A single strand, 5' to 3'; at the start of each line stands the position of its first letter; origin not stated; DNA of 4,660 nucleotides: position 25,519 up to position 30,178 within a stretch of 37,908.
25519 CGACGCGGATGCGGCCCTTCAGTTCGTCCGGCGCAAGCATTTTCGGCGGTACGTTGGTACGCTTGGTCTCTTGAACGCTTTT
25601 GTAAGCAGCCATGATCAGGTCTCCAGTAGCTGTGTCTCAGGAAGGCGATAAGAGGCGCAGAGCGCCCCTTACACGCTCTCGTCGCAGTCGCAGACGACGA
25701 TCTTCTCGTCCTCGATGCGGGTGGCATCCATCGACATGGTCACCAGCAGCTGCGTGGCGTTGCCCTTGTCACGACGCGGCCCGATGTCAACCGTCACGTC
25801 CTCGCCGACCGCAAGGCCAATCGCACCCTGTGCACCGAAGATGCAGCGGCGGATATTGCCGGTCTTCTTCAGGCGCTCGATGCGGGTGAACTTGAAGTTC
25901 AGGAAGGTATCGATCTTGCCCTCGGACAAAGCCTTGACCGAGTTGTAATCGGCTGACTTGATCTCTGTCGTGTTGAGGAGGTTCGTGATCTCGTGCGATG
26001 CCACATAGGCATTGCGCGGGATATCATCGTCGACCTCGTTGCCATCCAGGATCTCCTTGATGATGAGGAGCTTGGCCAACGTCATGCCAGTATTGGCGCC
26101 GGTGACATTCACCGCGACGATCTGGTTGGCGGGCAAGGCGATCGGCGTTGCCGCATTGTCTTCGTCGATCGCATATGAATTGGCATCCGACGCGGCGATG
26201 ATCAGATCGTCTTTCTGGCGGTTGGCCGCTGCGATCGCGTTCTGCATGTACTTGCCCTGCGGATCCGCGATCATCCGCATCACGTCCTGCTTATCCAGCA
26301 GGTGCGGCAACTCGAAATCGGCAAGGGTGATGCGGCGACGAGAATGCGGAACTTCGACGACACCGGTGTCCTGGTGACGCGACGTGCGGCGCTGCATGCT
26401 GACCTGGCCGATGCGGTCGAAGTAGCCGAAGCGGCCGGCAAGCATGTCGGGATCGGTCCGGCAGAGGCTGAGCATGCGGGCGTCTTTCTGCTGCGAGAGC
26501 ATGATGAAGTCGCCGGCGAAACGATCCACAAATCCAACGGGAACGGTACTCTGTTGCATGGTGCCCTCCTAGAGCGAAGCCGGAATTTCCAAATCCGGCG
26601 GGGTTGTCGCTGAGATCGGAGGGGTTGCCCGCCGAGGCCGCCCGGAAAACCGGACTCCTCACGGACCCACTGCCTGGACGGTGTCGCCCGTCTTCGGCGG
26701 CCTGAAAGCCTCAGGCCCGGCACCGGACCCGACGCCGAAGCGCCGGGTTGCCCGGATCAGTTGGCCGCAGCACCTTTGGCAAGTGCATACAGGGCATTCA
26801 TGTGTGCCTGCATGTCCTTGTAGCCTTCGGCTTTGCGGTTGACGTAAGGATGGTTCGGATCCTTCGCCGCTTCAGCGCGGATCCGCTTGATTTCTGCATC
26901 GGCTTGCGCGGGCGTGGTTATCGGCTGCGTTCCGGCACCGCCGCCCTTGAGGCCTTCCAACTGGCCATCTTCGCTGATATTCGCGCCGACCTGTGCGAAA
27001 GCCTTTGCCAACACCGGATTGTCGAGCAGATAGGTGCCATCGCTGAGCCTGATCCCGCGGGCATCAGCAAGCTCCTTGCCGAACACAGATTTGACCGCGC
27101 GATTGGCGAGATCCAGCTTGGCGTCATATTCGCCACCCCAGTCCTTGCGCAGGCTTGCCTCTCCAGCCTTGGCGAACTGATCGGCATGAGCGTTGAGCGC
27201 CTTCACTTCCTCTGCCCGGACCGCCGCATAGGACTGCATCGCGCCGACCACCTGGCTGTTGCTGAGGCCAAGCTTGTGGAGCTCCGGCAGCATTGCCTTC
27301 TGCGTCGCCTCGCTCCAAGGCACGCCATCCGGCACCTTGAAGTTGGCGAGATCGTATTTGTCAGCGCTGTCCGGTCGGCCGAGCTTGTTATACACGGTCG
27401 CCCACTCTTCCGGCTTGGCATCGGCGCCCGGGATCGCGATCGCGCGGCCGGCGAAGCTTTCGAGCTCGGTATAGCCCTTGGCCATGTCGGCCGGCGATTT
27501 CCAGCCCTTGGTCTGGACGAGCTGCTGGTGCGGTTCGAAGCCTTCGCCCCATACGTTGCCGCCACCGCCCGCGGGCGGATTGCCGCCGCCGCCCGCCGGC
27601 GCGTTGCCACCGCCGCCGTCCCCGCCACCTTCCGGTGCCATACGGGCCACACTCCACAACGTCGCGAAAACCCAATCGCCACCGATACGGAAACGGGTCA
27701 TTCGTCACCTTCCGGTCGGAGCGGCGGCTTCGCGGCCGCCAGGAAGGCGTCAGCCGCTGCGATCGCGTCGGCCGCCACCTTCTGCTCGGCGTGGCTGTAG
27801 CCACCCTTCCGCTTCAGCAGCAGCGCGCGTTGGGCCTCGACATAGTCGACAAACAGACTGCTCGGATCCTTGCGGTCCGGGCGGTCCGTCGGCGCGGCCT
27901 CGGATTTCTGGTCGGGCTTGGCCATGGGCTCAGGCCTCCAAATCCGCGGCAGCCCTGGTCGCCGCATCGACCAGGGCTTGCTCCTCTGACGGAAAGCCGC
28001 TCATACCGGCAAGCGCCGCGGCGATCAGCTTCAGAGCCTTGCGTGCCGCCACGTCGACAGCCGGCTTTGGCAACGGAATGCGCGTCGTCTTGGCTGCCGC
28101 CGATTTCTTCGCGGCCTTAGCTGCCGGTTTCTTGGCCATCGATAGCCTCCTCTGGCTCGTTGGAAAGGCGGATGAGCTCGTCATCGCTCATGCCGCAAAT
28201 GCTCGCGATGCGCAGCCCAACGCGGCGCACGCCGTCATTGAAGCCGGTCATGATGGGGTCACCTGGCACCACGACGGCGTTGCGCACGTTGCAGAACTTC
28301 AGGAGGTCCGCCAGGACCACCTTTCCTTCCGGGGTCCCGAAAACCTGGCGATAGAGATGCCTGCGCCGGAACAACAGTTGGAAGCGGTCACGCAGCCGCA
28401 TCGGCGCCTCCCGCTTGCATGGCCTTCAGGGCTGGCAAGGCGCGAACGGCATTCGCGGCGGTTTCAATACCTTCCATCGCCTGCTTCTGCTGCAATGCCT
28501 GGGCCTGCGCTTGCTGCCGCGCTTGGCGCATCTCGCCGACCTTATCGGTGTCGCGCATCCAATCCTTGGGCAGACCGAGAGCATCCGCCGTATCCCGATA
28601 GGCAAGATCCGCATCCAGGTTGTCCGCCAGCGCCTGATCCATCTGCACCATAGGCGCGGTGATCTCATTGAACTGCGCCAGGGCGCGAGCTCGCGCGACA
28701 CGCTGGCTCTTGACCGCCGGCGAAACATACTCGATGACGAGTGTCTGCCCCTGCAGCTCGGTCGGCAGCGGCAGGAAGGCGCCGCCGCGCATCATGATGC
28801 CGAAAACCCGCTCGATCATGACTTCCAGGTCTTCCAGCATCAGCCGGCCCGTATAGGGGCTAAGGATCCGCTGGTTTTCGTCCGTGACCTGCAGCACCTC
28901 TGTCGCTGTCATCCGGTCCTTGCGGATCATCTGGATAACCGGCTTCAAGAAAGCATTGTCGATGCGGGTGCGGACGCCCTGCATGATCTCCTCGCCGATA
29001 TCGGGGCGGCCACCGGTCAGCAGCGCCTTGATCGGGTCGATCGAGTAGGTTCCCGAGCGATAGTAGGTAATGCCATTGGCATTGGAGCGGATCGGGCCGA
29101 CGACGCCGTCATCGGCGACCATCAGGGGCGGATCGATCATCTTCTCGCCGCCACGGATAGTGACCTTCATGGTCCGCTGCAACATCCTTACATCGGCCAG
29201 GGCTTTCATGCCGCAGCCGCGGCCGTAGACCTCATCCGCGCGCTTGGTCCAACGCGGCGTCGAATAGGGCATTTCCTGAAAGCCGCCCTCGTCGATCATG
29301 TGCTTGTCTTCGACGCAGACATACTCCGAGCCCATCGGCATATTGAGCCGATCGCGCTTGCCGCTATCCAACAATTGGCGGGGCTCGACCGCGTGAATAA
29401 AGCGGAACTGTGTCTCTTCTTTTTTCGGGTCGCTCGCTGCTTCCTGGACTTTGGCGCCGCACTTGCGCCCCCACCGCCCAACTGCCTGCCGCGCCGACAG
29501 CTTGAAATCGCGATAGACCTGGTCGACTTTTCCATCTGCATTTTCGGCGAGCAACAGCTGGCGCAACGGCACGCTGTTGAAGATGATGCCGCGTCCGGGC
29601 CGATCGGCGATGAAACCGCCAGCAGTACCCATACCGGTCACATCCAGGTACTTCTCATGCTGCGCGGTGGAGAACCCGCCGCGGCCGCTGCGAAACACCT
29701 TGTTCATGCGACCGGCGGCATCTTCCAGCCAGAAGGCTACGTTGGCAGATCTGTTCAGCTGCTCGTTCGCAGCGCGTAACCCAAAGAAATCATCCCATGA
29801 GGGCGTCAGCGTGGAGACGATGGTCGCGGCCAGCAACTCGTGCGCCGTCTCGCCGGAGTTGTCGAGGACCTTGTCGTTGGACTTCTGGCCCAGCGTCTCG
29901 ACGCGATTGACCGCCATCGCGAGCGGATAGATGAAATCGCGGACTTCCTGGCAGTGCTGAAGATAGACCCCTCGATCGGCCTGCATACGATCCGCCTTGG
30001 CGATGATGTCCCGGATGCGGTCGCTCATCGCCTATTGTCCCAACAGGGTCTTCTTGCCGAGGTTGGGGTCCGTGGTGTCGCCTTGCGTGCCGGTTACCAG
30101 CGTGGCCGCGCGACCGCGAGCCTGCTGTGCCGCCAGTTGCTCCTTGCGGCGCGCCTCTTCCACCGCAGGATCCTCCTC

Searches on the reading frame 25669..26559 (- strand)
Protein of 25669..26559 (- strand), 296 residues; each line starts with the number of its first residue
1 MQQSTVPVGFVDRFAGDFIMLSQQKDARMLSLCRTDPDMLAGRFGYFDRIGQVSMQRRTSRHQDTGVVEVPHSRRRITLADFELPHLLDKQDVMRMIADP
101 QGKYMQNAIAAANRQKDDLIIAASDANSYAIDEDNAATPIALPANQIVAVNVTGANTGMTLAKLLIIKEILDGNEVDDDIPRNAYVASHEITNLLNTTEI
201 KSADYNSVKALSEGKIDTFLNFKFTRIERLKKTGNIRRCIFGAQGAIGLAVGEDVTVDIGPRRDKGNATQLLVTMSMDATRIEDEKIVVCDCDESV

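Call 79: search_protein_families(library=pfam, proteins=[window:25669-26559:-], max_evalue=0.001)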
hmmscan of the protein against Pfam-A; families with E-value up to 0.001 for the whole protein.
window:25669-26559:- (296 aa): 1 family
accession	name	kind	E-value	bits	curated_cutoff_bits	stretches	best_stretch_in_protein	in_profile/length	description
PF19821.5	Phage_capsid_2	-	7.7e-63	212.9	25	1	7-294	2-293/293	Phage capsid protein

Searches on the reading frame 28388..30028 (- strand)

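Call 79: search_protein_families(library=pfam, proteins=[window:28388-30028:-], max_evalue=0.001)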
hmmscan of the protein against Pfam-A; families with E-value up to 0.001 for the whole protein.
window:28388-30028:- (546 aa): 1 family
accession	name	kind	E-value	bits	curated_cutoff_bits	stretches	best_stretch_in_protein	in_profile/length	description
PF12236.14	Head-tail_con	-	1.3e-104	350.8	27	1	8-489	4-487/489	Bacteriophage head to tail connecting protein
